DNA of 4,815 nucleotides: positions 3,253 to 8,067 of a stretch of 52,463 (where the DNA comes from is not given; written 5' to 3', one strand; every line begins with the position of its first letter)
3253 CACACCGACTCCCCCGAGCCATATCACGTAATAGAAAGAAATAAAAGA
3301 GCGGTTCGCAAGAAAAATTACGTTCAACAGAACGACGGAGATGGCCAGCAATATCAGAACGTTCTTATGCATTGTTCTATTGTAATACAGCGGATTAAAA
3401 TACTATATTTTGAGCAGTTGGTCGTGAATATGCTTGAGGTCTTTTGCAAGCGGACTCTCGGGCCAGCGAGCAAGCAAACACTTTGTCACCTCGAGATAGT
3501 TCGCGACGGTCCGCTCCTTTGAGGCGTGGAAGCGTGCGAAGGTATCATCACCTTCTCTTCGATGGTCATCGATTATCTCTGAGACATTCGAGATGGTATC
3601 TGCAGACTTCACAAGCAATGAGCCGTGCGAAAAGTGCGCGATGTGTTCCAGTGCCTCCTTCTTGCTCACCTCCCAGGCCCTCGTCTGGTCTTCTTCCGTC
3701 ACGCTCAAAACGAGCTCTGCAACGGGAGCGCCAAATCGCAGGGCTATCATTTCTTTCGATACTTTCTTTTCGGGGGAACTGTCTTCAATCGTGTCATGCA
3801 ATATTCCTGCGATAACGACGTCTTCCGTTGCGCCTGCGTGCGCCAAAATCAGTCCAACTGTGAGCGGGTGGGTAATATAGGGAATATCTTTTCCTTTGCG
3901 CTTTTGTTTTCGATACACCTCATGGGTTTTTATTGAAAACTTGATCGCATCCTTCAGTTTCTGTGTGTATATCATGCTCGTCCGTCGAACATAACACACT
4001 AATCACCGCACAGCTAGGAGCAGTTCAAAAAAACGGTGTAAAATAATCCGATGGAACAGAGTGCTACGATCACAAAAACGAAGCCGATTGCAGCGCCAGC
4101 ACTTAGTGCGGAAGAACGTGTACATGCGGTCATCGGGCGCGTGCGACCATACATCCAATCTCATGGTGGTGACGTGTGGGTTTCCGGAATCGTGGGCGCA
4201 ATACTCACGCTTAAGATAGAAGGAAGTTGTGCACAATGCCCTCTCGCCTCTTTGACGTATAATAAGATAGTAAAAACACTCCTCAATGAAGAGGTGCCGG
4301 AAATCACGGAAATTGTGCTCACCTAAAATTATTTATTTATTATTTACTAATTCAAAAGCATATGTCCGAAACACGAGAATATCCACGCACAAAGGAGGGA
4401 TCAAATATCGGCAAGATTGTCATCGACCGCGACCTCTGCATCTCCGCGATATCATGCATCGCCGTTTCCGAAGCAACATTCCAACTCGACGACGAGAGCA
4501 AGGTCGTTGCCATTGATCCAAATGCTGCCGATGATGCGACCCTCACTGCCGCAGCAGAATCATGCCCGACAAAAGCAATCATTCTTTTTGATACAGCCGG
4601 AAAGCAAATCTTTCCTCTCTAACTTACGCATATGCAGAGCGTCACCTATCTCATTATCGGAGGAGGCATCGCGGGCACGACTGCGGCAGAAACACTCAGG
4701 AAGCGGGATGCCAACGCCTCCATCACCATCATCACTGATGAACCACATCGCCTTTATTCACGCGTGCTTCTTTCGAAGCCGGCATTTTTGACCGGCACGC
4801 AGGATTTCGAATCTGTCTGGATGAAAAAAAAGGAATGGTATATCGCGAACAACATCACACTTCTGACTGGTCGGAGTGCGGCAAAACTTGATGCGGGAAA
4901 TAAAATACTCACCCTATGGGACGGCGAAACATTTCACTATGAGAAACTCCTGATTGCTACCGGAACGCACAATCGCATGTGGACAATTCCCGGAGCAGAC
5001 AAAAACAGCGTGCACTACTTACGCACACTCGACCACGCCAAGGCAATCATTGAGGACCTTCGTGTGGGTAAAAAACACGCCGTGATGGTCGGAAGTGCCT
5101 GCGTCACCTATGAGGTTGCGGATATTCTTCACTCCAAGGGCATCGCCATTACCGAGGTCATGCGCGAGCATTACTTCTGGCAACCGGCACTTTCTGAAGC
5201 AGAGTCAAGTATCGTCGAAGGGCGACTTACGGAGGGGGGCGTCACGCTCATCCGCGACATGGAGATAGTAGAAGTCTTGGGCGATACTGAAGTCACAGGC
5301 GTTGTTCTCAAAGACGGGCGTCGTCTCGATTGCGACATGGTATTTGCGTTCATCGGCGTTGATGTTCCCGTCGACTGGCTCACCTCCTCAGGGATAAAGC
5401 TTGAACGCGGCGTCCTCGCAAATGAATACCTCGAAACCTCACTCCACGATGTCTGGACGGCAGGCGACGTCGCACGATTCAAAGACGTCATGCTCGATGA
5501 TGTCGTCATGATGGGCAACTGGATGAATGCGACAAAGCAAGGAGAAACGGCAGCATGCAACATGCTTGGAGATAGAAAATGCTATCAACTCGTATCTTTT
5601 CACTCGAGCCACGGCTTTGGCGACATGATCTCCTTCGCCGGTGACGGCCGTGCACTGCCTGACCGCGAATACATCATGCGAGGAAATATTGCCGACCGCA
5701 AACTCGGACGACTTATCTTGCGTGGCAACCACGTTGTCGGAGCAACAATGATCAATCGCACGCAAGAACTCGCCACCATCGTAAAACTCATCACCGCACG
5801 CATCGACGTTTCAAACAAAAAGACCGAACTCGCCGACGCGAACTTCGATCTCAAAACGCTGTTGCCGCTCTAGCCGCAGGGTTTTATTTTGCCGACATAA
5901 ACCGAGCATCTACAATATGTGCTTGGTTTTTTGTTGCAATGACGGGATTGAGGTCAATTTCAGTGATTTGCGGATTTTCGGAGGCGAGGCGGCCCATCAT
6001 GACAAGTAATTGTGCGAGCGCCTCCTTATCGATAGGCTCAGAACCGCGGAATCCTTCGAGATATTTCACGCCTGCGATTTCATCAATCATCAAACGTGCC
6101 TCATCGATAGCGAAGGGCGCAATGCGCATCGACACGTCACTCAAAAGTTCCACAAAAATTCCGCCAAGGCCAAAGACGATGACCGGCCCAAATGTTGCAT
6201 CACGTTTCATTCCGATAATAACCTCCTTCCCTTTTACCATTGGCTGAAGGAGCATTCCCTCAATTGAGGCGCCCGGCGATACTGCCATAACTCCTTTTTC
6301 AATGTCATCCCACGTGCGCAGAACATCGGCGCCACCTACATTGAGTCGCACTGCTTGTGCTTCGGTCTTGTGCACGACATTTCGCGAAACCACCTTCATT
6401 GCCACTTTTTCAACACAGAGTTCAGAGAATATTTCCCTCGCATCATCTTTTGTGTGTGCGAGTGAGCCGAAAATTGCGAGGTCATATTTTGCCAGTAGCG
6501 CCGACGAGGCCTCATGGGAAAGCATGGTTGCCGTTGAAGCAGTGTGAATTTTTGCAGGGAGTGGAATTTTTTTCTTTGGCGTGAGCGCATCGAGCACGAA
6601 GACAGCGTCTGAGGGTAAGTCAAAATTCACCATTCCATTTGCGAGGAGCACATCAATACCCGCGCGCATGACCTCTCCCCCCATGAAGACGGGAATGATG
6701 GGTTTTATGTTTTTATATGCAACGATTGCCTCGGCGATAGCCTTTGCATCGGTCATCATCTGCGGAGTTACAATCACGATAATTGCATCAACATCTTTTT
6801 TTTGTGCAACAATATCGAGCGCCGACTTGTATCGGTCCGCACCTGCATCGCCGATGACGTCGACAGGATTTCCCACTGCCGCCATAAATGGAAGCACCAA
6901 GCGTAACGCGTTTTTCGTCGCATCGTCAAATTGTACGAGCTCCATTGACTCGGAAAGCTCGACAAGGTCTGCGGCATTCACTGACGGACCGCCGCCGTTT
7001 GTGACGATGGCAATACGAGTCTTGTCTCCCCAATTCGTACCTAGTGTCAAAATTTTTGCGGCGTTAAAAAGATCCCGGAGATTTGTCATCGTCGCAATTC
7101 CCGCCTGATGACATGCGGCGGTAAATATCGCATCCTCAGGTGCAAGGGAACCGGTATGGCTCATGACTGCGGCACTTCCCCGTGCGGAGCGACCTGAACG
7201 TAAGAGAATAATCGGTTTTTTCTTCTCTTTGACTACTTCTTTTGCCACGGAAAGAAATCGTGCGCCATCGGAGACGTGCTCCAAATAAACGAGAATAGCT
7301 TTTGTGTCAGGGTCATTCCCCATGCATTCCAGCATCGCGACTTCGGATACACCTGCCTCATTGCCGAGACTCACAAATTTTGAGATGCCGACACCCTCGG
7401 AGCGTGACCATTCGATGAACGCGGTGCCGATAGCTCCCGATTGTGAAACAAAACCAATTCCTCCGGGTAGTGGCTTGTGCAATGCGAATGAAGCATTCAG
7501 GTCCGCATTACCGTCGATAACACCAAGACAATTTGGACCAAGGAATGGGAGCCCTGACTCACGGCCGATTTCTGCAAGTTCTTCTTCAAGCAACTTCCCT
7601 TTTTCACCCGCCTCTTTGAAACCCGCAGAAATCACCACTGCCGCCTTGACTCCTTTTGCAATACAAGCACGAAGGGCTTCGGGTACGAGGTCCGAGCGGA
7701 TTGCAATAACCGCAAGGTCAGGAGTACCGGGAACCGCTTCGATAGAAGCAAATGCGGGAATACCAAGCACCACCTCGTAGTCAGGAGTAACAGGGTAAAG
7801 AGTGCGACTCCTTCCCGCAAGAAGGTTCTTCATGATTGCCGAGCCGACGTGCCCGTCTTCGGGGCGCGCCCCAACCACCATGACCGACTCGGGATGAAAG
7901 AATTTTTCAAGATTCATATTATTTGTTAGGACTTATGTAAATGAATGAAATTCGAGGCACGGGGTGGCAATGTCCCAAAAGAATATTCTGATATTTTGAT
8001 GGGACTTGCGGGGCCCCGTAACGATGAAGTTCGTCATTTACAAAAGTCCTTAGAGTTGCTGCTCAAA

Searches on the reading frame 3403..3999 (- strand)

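Call 22: search_protein_families(library=pfam, proteins=[window:3403-3999:-], max_evalue=0.001)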
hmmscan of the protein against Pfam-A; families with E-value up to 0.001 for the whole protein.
window:3403-3999:- (198 aa): 2 families
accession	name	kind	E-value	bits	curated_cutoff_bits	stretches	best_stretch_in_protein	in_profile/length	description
PF13328.12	HD_4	-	2.8e-15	56.8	27.2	1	25-160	8-151/156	HD domain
PF01966.28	HD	-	2.1e-07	31.6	22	1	41-137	1-114/116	HD domain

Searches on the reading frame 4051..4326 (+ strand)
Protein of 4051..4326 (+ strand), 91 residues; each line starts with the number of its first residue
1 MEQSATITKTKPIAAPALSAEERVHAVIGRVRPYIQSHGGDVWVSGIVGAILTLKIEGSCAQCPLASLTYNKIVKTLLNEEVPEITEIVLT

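Call 84: search_protein_families(library=pfam, proteins=[window:4051-4326:+], max_evalue=1)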
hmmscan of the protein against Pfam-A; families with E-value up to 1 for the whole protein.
window:4051-4326:+ (91 aa): 1 family
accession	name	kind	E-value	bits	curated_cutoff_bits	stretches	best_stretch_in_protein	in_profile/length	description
PF01106.22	NifU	-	1.7e-17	63.8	27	1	24-89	1-67/67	NifU-like domain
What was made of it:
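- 4051..4326 (+): NifU/Nfu-like Fe-S carrier (91 aa, CxxC). It is the first gene of the conserved NifU-Fd-FdR array. PF01106 at E 1.7e-17 (call 84).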

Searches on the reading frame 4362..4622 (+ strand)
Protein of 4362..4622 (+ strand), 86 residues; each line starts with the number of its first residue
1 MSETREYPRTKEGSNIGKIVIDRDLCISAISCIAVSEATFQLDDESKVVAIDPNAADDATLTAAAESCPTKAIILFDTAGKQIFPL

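Call 10: search_protein_families(library=pfam, proteins=[window:4362-4622:+], max_evalue=0.01)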
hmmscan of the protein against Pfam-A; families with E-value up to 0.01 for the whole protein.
window:4362-4622:+ (86 aa): 3 families
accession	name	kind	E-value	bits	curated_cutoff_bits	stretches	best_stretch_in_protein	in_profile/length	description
PF13370.11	Fer4_13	-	6.4e-08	33.6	24.5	1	21-73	1-56/58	4Fe-4S single cluster domain of Ferredoxin I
PF13459.11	Fer4_15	-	1.1e-06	29.7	22.4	1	19-74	1-65/66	4Fe-4S single cluster domain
PF06902.16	Fer4_19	-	3.1e-05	24.4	24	1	18-72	7-58/64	Divergent 4Fe-4S mono-cluster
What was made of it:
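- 4362..4622 (+): Single-cluster ferredoxin with three invariant Cys (CxxAxxC...CP, [3Fe-4S] type). Proposed electron hub and hydrogenase partner. Fer4_13/15/19 (call 10).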

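Call 11: search_protein_families(library=ncbifam, proteins=[window:4362-4622:+], max_evalue=0.01)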
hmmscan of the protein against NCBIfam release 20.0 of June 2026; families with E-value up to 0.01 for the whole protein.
window:4362-4622:+ (86 aa): 1 family
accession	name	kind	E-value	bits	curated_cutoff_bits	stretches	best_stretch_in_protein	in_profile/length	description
TIGR02494.1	PFLE_PFLC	subfamily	0.0086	15.4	174.35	1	19-76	43-100/293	glycyl-radical enzyme activating protein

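Call 75: search_solved_structures(query=window:4362-4622:+, max_evalue=0.1, show_alignments=2)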
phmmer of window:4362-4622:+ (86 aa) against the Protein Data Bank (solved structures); distinct sequences matched with E-value up to 0.1: 8.
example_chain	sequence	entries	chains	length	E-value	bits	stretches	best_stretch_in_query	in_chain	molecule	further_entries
1rof_A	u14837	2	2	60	0.00023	24.7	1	18-74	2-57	FERREDOXIN | FERREDOXIN(A)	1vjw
1dax_A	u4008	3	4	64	0.00027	24.5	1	18-73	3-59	FERREDOXIN I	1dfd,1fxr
2z8q_A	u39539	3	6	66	0.0032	21.1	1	18-75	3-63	Ferredoxin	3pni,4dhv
1siz_A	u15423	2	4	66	0.0055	20.3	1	18-75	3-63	Ferredoxin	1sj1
8amp_A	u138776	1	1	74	0.0068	20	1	19-78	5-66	Possible ferredoxin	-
1dwl_A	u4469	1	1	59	0.01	19.4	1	19-73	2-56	FERREDOXIN I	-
1f2g_A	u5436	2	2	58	0.012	19.2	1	23-74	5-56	FERREDOXIN II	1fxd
6mcw_A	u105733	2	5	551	0.015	19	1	18-75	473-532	Cytochrome P450 51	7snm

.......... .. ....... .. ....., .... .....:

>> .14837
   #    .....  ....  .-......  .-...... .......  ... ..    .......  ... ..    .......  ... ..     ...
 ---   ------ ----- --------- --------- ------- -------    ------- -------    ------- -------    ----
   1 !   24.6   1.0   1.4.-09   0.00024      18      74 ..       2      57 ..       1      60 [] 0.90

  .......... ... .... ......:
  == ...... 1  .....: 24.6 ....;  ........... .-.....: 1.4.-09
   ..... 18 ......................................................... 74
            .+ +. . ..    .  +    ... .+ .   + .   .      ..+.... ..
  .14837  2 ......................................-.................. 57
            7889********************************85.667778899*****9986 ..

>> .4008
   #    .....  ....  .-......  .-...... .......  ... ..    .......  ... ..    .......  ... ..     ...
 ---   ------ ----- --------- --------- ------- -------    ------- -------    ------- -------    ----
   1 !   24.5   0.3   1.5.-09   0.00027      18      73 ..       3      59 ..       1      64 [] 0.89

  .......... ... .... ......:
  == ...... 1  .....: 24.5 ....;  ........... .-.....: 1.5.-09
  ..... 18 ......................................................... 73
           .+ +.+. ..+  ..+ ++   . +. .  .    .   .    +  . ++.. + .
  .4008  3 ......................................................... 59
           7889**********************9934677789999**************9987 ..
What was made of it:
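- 4362..4622 (+): Aligns to the T. maritima Fd motif CIGCGVC with Ala at the second Cys position (call 75).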

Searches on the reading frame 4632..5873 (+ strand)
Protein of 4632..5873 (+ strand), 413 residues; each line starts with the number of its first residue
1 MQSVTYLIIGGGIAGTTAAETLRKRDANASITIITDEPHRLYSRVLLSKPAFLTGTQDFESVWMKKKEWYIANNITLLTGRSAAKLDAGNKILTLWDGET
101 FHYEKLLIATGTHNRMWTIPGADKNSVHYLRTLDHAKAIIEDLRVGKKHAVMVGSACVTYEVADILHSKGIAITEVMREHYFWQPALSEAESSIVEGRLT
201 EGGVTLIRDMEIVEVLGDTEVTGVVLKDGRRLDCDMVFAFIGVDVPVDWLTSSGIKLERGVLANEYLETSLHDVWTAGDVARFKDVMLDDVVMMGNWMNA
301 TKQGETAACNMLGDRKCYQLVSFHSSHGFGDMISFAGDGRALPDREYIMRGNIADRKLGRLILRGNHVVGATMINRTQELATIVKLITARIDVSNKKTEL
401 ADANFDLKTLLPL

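Call 10: search_protein_families(library=pfam, proteins=[window:4632-5873:+], max_evalue=0.01)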
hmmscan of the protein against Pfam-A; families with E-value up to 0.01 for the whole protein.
window:4632-5873:+ (413 aa): 10 families
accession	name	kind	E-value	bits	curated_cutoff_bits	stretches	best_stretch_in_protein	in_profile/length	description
PF07992.20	Pyr_redox_2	-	2.7e-51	175.2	26.1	1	6-304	3-291/291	Pyridine nucleotide-disulphide oxidoreductase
PF14759.12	Reductase_C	-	7e-09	36.5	25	1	329-411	7-85/85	Reductase C-terminal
PF00070.33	Pyr_redox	-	3.6e-08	34.2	22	1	149-229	1-82/82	Pyridine nucleotide-disulphide oxidoreductase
PF13738.12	Pyr_redox_3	-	9.5e-07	28.8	30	1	98-278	120-305/305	Pyridine nucleotide-disulphide oxidoreductase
PF13450.12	NAD_binding_8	-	0.00041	21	21.9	1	8-34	1-25/68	NAD(P)-binding Rossmann-like domain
PF03486.20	HI0933_like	-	0.00085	19.3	50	0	6-31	3-28/244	HI0933-like protein Rossmann domain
PF01134.28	GIDA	-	0.0034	16.9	22.1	0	7-30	3-26/391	Glucose inhibited division protein A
PF01262.27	AlaDh_PNT_C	-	0.0048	16.8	23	0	5-31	30-56/214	Alanine dehydrogenase/PNT, C-terminal domain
PF13454.12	NAD_binding_9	-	0.0071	16.8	21.8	0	8-40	2-34/155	FAD-NAD(P)-binding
PF01266.30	DAO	-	0.0076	16.2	27.9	0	6-36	2-30/353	FAD dependent oxidoreductase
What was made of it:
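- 4632..5873 (+): FAD/NAD(P)H ferredoxin reductase-like flavoprotein (413 aa, PF07992 plus Reductase_C). Proposed diaphorase replacing HyhG. Pfam (call 10).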

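Call 11: search_protein_families(library=ncbifam, proteins=[window:4632-5873:+], max_evalue=0.01)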
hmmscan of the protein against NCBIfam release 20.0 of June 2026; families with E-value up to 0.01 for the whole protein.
window:4632-5873:+ (413 aa): 42 families (the best 25 are shown)
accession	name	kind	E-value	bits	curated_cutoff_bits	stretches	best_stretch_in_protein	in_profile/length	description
NF045765.1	PhenlGlyoxDHPadH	equivalog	2.3e-65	221.1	475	1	3-400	2-399/416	NADH-dependent phenylglyoxylate dehydrogenase subunit epsilon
NF042949.2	3PPDioc_HcaD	equivalog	1.7e-56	191.6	450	1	5-393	3-384/386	3-phenylpropionate/cinnamic acid dioxygenase ferredoxin--NAD(+) reductase subunit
NF041682.1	ant_diox_AndAa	equivalog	2.7e-54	184.4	650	1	1-411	1-406/406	anthranilate 1,2-dioxygenase system ferredoxin--NAD(+) reductase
TIGR02374.1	nitri_red_nirB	equivalog_domain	7.7e-45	153.6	578.35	1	8-401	3-396/794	nitrite reductase large subunit NirB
NF007286.0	PRK09754.1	equivalog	5e-44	150.7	447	1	1-409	1-399/400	phenylpropionate dioxygenase ferredoxin reductase subunit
TIGR03385.1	CoA_CoA_reduc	equivalog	4.4e-33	114.7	578.8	1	7-318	3-320/439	CoA-disulfide reductase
NF007123.0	PRK09564.1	equivalog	4.8e-29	101.3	458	1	7-319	4-322/444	CoA-disulfide reductase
NF003437.0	PRK04965.1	equivalog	8.5e-28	97.4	392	1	6-286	5-280/378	NADH:flavorubredoxin reductase NorW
NF011565.0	PRK14989.1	subfamily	5.3e-23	81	883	1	1-396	1-396/847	nitrite reductase large subunit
NF046103.1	NOXase_Strep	equivalog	1.7e-20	73.5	600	1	7-314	3-314/442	H2O-forming NADH oxidase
TIGR02053.1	MerA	equivalog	7.8e-19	68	454.45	1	81-314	108-331/465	mercury(II) reductase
TIGR03169.1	Nterm_to_SelD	hypoth_equivalog_domain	5.7e-16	58.8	310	1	8-345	4-340/365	pyridine nucleotide-disulfide oxidoreductase family protein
NF010037.0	PRK13512.1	equivalog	4.7e-15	55.4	394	1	7-282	5-280/438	CoA-disulfide reductase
TIGR01292.1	TRX_reduct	equivalog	2.2e-13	49.7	343.45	1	7-282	4-276/300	thioredoxin-disulfide reductase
TIGR01350.1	lipoamide_DH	equivalog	9.5e-13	47.6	408.8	1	73-291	102-317/461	dihydrolipoyl dehydrogenase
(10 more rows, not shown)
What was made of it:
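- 4632..5873 (+): Best NCBIfam match is PadH, then HcaD and AndAa, all below cutoff (call 11).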

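Call 56: find_related_loci(query=A4, collection=metagenome_contigs, flank=10000)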
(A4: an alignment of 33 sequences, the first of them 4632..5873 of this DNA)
Query A4 (413 aa) in metagenome_contigs; peptide patterns used: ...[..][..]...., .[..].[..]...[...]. (x = any residue, [..] = any of these).
600 stretches matched a pattern (row limit reached: there are more); 274 encode a relative of the query (tblastn E <= 1e-3); the best 80 are kept; 80 distinct loci.
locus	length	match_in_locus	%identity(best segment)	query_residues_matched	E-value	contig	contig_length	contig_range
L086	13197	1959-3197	74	1-413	0e+0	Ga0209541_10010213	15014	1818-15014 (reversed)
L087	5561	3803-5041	74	1-413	0e+0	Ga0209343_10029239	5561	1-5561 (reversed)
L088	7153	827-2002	70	6-397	0e+0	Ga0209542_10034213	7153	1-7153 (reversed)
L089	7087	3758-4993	55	1-413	5e-156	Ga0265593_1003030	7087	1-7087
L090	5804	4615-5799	55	1-396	4e-147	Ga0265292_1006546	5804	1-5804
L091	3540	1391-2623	51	1-412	4e-145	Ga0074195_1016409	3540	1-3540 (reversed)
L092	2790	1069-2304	49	1-412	2e-142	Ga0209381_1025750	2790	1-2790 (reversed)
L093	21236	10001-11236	50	1-411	2e-135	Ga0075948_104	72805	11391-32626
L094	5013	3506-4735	49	1-411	7e-137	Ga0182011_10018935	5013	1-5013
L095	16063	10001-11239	50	1-411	4e-134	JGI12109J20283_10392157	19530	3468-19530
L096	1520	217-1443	49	1-411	5e-145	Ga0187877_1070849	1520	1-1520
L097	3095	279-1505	49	1-411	2e-138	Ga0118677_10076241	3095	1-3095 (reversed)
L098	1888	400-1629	48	1-411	1e-141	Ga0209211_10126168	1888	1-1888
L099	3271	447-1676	50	1-411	2e-135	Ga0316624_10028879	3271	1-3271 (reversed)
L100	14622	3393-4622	48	1-411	2e-130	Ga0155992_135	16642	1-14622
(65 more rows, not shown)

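Call 74: search_solved_structures(query=window:4632-5873:+, max_evalue=1e-10)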
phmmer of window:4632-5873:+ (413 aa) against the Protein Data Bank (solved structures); distinct sequences matched with E-value up to 1e-10: 57.
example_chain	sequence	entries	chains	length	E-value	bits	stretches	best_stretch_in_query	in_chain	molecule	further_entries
3fg2_P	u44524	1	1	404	5.9e-44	153.7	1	5-409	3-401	Putative rubredoxin reductase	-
3lxd_A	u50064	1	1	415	1.1e-37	133.1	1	6-411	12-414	FAD-dependent pyridine nucleotide-disulphide oxidoreductase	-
9li3_A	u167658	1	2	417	3.6e-33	118.2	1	7-394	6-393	Ferredoxin--NAD(+) reductase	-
1q1r_A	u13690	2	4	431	1.5e-31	112.8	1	6-408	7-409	Putidaredoxin reductase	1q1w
3lb8_A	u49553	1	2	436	1.6e-31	112.7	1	7-409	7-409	Putidaredoxin reductase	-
3ef6_A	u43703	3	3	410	4.1e-31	111.4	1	7-402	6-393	Toluene 1,2-dioxygenase system ferredoxin--NAD(+) reductase | TodA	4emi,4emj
4h4t_A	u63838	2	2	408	9.5e-29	103.6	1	6-410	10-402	Biphenyl dioxygenase ferredoxin reductase subunit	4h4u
4h4z_A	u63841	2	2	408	1.8e-28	102.7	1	6-410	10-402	Biphenyl dioxygenase ferredoxin reductase subunit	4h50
4h4v_A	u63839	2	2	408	2.5e-28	102.2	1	6-410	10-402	Biphenyl dioxygenase ferredoxin reductase subunit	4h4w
4h4x_A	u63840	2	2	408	2.5e-28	102.2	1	6-410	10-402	Biphenyl dioxygenase ferredoxin reductase subunit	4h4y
2gr3_A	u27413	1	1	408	4.1e-28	101.5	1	6-410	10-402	ferredoxin reductase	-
4h4p_A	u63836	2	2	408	4.4e-28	101.4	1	6-410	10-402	Biphenyl dioxygenase ferredoxin reductase subunit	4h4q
1d7y_A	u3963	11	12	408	5.8e-28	101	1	6-410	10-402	FERREDOXIN REDUCTASE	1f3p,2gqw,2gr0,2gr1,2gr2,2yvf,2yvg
6tuk_B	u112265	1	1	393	1.5e-27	99.7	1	7-351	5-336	Putative oxidoreductase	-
4h4r_A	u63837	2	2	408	1.5e-27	99.6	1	6-410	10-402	Biphenyl dioxygenase ferredoxin reductase subunit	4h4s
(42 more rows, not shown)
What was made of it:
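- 4632..5873 (+): Best PDB matches are PuR 3fg2, ArR 3lxd, PdR 1q1r, TodA, BphA4 and AorC 8c0z_E (call 74).
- On NAD(P)H:ferredoxin reductase of the PdR/BphA4/PuR type (for ORF 4632-5873): PDB matches (call 74).
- Closest known: Three-component ferredoxin reductase-ferredoxin-terminal enzyme chains. Same: The window flavoprotein's best solved and curated relatives are these reductases (calls 11, 74).
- Its best NCBIfam match is PadH, the NAD-reducing subunit of an OFOR-type enzyme (calls 11, 74).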

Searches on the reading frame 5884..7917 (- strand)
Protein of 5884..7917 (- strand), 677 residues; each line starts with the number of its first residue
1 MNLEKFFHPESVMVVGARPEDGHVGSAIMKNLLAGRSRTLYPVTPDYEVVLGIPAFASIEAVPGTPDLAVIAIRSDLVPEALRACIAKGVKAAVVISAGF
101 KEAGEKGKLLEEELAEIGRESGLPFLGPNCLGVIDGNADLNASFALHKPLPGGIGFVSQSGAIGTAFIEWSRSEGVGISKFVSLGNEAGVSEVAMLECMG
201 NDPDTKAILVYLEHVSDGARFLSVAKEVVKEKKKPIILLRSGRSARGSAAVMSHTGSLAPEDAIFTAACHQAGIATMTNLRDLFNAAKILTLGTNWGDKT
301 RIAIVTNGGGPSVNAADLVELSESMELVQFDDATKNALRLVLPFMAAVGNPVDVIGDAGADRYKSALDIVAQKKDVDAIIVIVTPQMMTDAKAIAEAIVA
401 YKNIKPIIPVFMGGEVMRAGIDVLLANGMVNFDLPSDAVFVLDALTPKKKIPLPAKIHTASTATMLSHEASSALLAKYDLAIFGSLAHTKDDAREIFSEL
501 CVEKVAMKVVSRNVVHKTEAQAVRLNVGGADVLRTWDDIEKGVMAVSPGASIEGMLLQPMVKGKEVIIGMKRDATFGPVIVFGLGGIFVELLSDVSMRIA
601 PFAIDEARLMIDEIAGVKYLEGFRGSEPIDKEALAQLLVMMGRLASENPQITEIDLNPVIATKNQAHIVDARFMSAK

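Call 10: search_protein_families(library=pfam, proteins=[window:5884-7917:-], max_evalue=0.01)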
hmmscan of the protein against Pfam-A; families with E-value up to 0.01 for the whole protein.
window:5884-7917:- (677 aa): 6 families
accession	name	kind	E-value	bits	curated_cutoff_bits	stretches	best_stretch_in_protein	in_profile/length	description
PF13549.11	ATP-grasp_5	-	1.6e-58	198.2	27.6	1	461-673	5-219/221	ATP-grasp domain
PF13607.11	Succ_CoA_lig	-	4.4e-48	163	27.4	1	151-290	1-138/138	Succinyl-CoA ligase like flavodoxin domain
PF13380.12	CoA_binding_2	-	3.4e-21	76.3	22.8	1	11-134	2-114/116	CoA binding domain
PF02629.25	CoA_binding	-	1.3e-10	42.3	22.3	1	9-99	3-97/97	CoA binding domain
PF19045.5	Ligase_CoA_2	-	4.8e-05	23.9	23.7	1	303-435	2-140/162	Ligase-CoA domain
PF02310.24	B12-binding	-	0.0032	17.7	32.1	0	337-420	16-94/121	B12 binding domain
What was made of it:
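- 5884..7917 (-): ADP-forming acyl/acetyl-CoA synthetase (fused alpha-beta, 677 aa). CoA_binding, Succ_CoA_lig and ATP-grasp_5 domains (call 10).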

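Call 11: search_protein_families(library=ncbifam, proteins=[window:5884-7917:-], max_evalue=0.01)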
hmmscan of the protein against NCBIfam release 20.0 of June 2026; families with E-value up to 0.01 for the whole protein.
window:5884-7917:- (677 aa): 7 families
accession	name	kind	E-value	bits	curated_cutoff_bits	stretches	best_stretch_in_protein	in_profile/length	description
TIGR02717.1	AcCoA-syn-alpha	equivalog_domain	1.1e-140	469.3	567.15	1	3-446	1-444/447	acetate--CoA ligase alpha subunit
NF045493.1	HydDutCoALig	equivalog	9.1e-131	437.7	1300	2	4-431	4-431/698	4-hydroxybutyrate--CoA ligase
NF045494.1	AcCoALig_Archglob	equivalog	5.1e-124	415.1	1200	2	2-447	217-661/665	acetate--CoA ligase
NF045492.1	HydPropCoALig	equivalog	6.3e-123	411.5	1300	2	2-408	247-656/700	3-hydroxypropionate--CoA ligase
NF004230.0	PRK05678.1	equivalog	7.1e-13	48.4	336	1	48-260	46-253/291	succinate--CoA ligase subunit alpha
TIGR01019.1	sucCoAalpha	subfamily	9.2e-12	44.9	353.2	1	49-259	45-250/286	succinate--CoA ligase subunit alpha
NF001913.0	PRK00696.1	equivalog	0.003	16.6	370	1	302-423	259-360/388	ADP-forming succinate--CoA ligase subunit beta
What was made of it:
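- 5884..7917 (-): TIGR02717 at 469 bits, below the 567 cutoff (call 11).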
